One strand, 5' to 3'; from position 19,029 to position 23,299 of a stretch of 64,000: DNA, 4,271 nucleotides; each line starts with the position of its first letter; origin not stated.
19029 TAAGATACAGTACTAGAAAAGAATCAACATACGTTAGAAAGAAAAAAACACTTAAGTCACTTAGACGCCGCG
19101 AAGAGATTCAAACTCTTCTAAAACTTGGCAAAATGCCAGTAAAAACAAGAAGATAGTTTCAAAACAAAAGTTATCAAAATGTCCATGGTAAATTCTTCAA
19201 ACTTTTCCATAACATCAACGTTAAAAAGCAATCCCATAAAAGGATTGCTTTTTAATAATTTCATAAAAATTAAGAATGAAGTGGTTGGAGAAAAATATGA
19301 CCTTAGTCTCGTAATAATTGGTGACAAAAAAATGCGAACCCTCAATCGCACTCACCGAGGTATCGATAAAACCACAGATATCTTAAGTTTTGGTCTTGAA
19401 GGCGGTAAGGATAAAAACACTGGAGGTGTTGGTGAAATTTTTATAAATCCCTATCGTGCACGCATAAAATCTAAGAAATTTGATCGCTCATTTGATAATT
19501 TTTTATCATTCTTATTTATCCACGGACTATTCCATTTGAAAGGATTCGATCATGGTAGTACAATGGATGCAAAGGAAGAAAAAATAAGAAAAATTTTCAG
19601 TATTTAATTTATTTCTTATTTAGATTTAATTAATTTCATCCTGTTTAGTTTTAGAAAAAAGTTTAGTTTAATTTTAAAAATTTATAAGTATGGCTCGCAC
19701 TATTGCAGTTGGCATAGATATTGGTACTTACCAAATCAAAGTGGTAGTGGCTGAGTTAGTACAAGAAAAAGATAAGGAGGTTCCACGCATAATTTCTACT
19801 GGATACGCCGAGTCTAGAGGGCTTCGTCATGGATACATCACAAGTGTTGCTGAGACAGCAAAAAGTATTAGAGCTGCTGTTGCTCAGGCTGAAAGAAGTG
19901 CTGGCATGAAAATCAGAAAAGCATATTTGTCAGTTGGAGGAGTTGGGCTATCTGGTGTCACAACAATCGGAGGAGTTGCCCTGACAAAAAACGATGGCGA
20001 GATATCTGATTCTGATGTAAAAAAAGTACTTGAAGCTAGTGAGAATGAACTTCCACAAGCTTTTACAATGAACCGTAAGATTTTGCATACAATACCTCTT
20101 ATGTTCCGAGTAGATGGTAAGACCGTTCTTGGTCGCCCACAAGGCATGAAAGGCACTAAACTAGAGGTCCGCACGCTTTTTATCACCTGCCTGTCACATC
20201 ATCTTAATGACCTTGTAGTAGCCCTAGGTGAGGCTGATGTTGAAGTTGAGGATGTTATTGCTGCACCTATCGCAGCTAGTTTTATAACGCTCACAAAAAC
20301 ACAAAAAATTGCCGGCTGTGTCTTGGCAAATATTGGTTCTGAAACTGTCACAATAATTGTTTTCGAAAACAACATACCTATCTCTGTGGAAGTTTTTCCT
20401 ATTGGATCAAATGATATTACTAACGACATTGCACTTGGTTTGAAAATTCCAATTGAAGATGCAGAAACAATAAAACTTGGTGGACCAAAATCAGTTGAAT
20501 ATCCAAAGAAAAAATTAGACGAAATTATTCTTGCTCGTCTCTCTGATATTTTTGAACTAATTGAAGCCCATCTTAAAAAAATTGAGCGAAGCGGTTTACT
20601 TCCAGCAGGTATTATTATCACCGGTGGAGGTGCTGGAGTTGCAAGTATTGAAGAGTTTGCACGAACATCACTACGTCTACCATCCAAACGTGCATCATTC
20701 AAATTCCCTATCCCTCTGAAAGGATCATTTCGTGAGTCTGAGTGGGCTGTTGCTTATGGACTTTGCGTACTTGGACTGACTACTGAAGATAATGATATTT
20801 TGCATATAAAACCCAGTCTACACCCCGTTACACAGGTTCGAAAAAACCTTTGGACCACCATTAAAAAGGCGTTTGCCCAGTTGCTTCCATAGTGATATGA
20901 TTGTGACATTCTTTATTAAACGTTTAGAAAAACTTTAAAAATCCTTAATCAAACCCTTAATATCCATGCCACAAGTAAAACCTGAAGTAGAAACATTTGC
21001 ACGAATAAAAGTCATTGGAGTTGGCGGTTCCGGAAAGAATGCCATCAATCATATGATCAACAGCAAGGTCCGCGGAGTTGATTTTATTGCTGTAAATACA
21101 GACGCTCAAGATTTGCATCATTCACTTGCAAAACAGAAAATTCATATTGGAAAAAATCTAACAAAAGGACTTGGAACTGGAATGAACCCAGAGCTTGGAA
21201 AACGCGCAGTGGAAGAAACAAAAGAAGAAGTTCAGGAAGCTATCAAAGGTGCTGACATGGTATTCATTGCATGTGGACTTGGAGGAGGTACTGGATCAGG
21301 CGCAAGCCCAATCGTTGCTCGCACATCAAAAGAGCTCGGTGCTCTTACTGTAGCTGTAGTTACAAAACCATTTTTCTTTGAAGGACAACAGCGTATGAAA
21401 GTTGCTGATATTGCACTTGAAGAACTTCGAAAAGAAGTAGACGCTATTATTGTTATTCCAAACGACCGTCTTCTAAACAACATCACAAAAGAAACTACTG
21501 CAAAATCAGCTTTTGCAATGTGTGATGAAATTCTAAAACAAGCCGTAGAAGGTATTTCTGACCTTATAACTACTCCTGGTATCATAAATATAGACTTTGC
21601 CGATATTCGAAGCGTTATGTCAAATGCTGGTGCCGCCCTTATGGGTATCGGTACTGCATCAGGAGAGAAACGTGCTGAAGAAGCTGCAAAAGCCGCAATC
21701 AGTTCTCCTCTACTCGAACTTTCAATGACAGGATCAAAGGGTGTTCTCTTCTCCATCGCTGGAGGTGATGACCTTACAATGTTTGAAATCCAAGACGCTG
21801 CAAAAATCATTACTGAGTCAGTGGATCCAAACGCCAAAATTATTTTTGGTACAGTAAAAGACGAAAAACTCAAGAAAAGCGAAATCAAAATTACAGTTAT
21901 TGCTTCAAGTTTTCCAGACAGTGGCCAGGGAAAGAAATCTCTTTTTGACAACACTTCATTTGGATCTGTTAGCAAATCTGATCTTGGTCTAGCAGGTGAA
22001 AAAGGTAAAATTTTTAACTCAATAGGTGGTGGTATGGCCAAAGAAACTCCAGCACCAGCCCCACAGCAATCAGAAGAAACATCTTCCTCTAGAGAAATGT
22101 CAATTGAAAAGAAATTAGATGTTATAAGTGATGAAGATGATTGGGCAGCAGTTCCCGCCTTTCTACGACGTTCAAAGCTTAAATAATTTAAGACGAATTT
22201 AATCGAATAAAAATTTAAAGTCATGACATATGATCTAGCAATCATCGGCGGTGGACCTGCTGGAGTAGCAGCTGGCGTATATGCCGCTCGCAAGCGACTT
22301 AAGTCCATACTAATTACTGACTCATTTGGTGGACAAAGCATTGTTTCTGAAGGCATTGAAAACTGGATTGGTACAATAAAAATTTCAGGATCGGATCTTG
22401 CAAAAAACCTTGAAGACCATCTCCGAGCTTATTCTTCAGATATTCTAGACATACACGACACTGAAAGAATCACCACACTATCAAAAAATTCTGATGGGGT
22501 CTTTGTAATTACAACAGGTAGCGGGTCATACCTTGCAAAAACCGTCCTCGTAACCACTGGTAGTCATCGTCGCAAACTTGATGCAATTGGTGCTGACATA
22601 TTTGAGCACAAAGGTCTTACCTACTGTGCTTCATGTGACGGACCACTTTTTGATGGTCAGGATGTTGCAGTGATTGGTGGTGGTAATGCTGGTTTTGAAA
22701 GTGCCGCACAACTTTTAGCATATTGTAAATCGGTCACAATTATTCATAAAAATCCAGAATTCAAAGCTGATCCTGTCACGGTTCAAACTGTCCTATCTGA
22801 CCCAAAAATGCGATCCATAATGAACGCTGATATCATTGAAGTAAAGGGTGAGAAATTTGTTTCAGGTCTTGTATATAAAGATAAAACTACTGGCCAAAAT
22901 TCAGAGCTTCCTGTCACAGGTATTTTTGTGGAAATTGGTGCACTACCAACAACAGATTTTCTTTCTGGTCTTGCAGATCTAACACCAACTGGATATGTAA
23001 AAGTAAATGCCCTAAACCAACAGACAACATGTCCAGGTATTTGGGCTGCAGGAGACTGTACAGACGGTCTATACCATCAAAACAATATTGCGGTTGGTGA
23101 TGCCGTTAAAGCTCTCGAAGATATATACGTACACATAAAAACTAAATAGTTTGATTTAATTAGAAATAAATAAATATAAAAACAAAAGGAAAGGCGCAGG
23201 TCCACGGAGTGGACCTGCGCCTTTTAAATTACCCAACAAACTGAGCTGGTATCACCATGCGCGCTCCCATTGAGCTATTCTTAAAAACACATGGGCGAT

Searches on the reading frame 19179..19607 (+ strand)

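Call 64: search_protein_families(library=pfam, proteins=[window:19179-19607:+], max_evalue=0.01)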
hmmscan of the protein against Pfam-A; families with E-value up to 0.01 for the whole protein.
window:19179-19607:+ (142 aa): 1 family
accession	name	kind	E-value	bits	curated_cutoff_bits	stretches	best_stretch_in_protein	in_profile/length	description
PF02130.23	YbeY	-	2e-25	89.5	25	1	32-133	20-117/129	Endoribonuclease YbeY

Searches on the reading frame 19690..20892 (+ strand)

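Call 8: search_protein_families(library=pfam, proteins=[window:19690-20892:+], max_evalue=0.001)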
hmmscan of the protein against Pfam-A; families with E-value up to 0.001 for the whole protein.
window:19690-20892:+ (400 aa): 3 families
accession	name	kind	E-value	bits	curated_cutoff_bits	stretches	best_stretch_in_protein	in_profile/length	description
PF14450.12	FtsA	-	2.5e-24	86.5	31.8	2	211-357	1-127/127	Cell division protein FtsA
PF02491.25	SHS2_FTSA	-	3.2e-14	53.5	25.4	1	88-166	5-79/79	SHS2 domain inserted in FTSA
PF11104.14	PilM_2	-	0.00016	21.2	27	0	198-330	170-300/340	Type IV pilus assembly protein PilM;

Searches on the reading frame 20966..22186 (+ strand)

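Call 8: search_protein_families(library=pfam, proteins=[window:20966-22186:+], max_evalue=0.001)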
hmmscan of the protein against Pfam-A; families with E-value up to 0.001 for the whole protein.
window:20966-22186:+ (406 aa): 2 families
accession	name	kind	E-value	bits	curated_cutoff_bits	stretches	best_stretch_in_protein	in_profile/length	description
PF00091.31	Tubulin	-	1.2e-47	163.1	33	1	13-173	1-189/190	Tubulin/FtsZ family, GTPase domain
PF12327.13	FtsZ_C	-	7.3e-31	106.8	27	1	222-315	1-93/95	FtsZ family, C-terminal domain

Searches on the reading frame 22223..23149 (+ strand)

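Call 64: search_protein_families(library=pfam, proteins=[window:22223-23149:+], max_evalue=0.01)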
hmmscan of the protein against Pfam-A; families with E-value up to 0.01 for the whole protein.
window:22223-23149:+ (308 aa): 13 families
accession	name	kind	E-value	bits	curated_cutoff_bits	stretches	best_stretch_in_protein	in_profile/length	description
PF07992.20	Pyr_redox_2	-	1.8e-38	133.1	26.1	1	3-291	1-288/291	Pyridine nucleotide-disulphide oxidoreductase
PF13738.12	Pyr_redox_3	-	7.7e-25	88.2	30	2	71-277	92-305/305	Pyridine nucleotide-disulphide oxidoreductase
PF00890.30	FAD_binding_2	-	2.7e-10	40.4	20.4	1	4-64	1-65/414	FAD binding domain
PF03486.20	HI0933_like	-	4.1e-09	36.7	50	0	147-180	2-35/244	HI0933-like protein Rossmann domain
PF00070.33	Pyr_redox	-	8.6e-09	36.2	22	1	148-216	2-77/82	Pyridine nucleotide-disulphide oxidoreductase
PF01134.28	GIDA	-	8.7e-09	35.3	22.1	1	4-83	1-72/391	Glucose inhibited division protein A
PF12831.13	FAD_oxidored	-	1.3e-08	35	27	1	4-39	1-38/416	FAD dependent oxidoreductase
PF01266.30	DAO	-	3.7e-07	30.4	27.9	0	4-41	1-41/353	FAD dependent oxidoreductase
PF01494.25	FAD_binding_3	-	0.00026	20.8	22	0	147-182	3-38/349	FAD binding domain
PF05834.18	Lycopene_cycl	-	0.00034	20.2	23.4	0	4-32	1-31/380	Lycopene cyclase protein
PF13454.12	NAD_binding_9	-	0.00039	20.9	21.8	0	78-114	119-154/155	FAD-NAD(P)-binding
PF01946.23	Thi4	-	0.00049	19.8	26.2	0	3-36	18-54/235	Thi4 family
PF13450.12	NAD_binding_8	-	0.00055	20.6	21.9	0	7-36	1-32/68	NAD(P)-binding Rossmann-like domain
